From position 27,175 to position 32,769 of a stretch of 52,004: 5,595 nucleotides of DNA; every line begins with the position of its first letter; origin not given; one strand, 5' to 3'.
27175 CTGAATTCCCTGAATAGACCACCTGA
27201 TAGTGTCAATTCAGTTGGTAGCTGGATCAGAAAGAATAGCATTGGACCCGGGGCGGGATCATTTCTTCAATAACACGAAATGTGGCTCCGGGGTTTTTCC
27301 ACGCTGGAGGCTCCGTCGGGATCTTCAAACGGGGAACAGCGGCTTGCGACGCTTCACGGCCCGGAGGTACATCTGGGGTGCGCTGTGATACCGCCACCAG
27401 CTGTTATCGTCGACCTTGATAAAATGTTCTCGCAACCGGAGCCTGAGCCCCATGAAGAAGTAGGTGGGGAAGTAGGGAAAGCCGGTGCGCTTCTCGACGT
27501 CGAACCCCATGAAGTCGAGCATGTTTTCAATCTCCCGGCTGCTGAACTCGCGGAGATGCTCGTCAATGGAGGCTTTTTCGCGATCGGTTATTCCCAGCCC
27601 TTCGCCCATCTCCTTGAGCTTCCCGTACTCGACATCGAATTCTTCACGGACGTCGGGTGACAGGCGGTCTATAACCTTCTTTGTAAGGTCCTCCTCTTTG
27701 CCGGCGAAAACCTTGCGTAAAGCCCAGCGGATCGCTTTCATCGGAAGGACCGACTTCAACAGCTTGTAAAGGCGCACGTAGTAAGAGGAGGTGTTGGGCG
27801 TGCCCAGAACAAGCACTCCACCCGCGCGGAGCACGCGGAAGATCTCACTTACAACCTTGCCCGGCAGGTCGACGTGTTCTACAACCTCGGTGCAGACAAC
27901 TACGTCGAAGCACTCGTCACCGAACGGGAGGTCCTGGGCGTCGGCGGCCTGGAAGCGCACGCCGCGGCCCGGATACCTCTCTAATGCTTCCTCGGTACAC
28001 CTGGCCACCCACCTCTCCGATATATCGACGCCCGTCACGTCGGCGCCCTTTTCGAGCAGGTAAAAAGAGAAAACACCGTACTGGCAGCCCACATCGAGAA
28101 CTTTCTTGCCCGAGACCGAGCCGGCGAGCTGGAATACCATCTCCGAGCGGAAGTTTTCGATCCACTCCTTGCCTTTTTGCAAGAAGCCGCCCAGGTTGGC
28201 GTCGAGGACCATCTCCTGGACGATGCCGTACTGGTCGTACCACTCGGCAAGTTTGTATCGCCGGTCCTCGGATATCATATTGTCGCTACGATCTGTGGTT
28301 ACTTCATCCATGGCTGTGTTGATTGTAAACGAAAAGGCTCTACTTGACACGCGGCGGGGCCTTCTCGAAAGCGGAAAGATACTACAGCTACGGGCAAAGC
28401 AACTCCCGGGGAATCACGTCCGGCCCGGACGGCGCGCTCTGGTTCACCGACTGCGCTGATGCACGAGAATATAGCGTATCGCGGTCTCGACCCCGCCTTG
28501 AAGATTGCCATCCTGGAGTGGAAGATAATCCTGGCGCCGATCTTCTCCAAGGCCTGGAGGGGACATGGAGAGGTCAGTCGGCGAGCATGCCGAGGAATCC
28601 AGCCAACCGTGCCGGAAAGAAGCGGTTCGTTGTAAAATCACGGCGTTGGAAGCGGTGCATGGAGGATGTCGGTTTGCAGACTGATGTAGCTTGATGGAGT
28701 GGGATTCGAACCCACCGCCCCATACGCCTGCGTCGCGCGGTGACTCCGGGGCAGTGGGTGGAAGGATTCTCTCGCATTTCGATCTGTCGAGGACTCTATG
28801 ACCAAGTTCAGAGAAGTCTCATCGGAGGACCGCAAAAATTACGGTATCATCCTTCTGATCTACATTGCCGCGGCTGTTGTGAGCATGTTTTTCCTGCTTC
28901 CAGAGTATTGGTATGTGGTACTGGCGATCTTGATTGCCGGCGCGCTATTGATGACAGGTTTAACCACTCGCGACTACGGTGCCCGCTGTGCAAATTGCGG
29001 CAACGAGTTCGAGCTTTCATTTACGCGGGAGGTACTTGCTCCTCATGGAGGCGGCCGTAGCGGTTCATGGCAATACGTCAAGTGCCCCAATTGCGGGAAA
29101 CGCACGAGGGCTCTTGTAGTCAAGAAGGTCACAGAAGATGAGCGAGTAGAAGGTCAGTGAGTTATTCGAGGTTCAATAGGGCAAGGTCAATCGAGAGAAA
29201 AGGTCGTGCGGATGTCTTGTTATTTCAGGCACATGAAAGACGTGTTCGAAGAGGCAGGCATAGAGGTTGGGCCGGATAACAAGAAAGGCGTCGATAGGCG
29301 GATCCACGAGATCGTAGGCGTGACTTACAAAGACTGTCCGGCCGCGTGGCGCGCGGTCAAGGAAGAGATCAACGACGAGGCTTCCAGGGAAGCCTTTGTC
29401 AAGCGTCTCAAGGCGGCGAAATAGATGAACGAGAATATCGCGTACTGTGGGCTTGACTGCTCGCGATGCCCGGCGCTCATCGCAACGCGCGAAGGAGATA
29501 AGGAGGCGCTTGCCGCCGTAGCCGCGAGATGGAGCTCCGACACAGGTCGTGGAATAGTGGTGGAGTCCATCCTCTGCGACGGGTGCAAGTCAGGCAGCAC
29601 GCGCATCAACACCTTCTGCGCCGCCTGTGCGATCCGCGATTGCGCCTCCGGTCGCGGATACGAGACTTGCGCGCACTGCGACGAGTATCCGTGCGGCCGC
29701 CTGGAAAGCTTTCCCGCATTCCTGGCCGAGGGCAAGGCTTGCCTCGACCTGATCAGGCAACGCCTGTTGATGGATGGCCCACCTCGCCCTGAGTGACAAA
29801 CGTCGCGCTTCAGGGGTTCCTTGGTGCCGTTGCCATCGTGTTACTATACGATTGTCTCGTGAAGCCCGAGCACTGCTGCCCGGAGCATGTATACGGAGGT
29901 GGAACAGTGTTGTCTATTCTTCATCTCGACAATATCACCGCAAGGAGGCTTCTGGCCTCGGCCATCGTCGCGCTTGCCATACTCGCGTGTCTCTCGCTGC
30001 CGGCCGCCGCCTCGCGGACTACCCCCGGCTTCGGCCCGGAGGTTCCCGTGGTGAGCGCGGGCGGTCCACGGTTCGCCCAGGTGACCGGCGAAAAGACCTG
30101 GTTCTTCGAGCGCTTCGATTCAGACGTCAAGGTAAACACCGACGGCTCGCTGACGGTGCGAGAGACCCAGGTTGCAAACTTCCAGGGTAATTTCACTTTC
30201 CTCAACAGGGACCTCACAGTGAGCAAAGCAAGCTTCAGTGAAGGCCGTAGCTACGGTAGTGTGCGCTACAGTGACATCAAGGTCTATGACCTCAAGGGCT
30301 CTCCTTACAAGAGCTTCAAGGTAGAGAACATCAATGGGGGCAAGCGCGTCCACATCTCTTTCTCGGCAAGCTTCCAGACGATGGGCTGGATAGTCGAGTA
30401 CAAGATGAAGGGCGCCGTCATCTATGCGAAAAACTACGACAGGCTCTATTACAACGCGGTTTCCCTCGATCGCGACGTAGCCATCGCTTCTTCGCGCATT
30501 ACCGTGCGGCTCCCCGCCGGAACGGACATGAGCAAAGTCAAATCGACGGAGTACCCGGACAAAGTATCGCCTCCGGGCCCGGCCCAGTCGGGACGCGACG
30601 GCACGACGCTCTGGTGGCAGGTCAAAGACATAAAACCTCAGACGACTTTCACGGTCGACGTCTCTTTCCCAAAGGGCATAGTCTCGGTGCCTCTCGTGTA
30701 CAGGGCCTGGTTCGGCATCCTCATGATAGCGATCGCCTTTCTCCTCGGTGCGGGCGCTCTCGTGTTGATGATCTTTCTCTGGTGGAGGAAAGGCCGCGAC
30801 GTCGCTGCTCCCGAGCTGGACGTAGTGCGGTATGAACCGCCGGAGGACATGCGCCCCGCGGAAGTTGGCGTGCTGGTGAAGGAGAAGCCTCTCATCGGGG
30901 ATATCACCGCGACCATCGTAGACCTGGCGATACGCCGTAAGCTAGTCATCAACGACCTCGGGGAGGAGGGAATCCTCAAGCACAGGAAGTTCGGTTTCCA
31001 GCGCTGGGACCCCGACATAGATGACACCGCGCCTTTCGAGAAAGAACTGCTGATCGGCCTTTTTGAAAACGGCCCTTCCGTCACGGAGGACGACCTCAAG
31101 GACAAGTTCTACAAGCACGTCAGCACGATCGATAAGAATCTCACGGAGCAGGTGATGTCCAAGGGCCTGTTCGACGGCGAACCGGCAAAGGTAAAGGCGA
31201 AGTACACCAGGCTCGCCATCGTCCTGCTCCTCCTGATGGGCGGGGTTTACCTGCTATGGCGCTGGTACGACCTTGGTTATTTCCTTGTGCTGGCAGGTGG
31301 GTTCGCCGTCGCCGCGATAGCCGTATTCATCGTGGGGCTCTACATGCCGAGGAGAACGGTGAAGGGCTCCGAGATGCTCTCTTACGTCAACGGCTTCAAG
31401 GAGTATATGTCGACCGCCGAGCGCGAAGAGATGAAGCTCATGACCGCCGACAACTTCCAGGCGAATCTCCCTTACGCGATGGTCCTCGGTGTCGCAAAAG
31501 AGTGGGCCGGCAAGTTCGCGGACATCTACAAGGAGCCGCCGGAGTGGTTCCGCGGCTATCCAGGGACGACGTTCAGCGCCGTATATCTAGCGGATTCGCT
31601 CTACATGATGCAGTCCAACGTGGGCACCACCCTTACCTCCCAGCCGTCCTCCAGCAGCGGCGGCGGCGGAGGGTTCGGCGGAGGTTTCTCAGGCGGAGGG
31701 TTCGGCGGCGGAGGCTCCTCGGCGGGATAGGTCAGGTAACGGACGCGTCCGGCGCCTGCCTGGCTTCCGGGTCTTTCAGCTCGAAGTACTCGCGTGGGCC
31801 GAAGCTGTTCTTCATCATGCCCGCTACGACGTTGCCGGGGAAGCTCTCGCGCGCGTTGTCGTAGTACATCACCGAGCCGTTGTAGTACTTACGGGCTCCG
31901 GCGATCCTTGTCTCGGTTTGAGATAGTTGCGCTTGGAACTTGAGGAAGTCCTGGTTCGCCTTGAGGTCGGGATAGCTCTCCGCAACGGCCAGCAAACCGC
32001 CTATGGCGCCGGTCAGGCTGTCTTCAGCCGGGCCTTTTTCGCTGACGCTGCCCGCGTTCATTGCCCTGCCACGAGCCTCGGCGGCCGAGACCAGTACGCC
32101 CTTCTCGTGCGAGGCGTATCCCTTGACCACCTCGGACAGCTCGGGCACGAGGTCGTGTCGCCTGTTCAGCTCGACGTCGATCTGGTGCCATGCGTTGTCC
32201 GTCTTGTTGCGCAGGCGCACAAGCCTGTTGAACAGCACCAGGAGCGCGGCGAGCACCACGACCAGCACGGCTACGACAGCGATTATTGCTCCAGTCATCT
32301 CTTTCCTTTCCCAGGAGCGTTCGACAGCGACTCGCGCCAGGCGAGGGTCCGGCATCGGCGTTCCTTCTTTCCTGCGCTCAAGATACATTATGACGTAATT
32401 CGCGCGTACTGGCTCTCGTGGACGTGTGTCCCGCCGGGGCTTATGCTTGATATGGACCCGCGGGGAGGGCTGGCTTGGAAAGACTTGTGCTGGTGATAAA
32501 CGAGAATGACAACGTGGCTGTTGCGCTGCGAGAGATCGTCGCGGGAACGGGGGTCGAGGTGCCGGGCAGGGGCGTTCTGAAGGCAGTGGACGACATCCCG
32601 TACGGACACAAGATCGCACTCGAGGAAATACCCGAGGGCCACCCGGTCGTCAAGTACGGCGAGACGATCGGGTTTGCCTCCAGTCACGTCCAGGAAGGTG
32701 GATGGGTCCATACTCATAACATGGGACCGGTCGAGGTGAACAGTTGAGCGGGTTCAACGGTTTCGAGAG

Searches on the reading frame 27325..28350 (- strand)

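Call 48: search_protein_families(library=pfam, proteins=[window:27325-28350:-], max_evalue=0.0001)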
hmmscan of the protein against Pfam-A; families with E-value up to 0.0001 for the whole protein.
window:27325-28350:- (341 aa): 12 families
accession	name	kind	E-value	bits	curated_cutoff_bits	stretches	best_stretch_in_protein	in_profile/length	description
PF08241.18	Methyltransf_11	-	8.8e-26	90.8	21.2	1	85-182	1-95/95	Methyltransferase domain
PF13847.12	Methyltransf_31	-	8.3e-23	81.1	27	1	80-188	3-115/145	Methyltransferase domain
PF13649.12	Methyltransf_25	-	1e-21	77.8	27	1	84-178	1-97/97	Methyltransferase domain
PF13489.12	Methyltransf_23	-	9.1e-20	71.5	27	1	78-286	20-162/164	Methyltransferase domain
PF08242.18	Methyltransf_12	-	1.7e-16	61.1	30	1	85-180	1-98/98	Methyltransferase domain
PF07021.18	MetW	-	1.3e-11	44.9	21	1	80-204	13-129/193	Methionine biosynthesis protein MetW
PF01209.24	Ubie_methyltran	-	5e-11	42.8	20.1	1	71-183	38-153/233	ubiE/COQ5 methyltransferase family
PF08003.17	Methyltransf_9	-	5.8e-09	35.8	23.8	1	61-184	96-219/315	Protein of unknown function (DUF1698)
PF02353.26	CMAS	-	8.5e-09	35.6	27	1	77-225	59-200/273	Mycolic acid cyclopropane synthetase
PF03141.22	Methyltransf_29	-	1.4e-08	34.3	23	1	56-187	94-222/506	Putative S-adenosyl-L-methionine-dependent methyltransferase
PF05175.20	MTS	-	5e-05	23.4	23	1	80-154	31-105/170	Methyltransferase small domain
PF03848.20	TehB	-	8.6e-05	22.5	20.4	0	73-170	23-116/193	Tellurite resistance protein TehB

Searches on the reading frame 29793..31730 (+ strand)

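Call 48: search_protein_families(library=pfam, proteins=[window:29793-31730:+], max_evalue=0.0001)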
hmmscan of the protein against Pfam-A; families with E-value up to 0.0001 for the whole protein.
window:29793-31730:+ (645 aa): 2 families
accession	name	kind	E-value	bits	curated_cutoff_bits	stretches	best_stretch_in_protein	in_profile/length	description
PF20990.2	DUF2207_C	-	1.1e-34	120.7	33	1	346-575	3-247/247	Predicted membrane protein (DUF2207) C-terminal domain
PF09972.14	DUF2207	-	2.3e-17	64.2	24.4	1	106-292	3-172/172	Predicted membrane protein (DUF2207) N-terminal domain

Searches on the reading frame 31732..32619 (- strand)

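Call 48: search_protein_families(library=pfam, proteins=[window:31732-32619:-], max_evalue=0.0001)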
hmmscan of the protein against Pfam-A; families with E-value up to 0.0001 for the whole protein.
window:31732-32619:- (295 aa): 1 family
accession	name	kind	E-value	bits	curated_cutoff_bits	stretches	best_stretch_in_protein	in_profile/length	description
PF04011.17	LemA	-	4.1e-49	166.7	26.2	1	143-291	1-146/149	LemA family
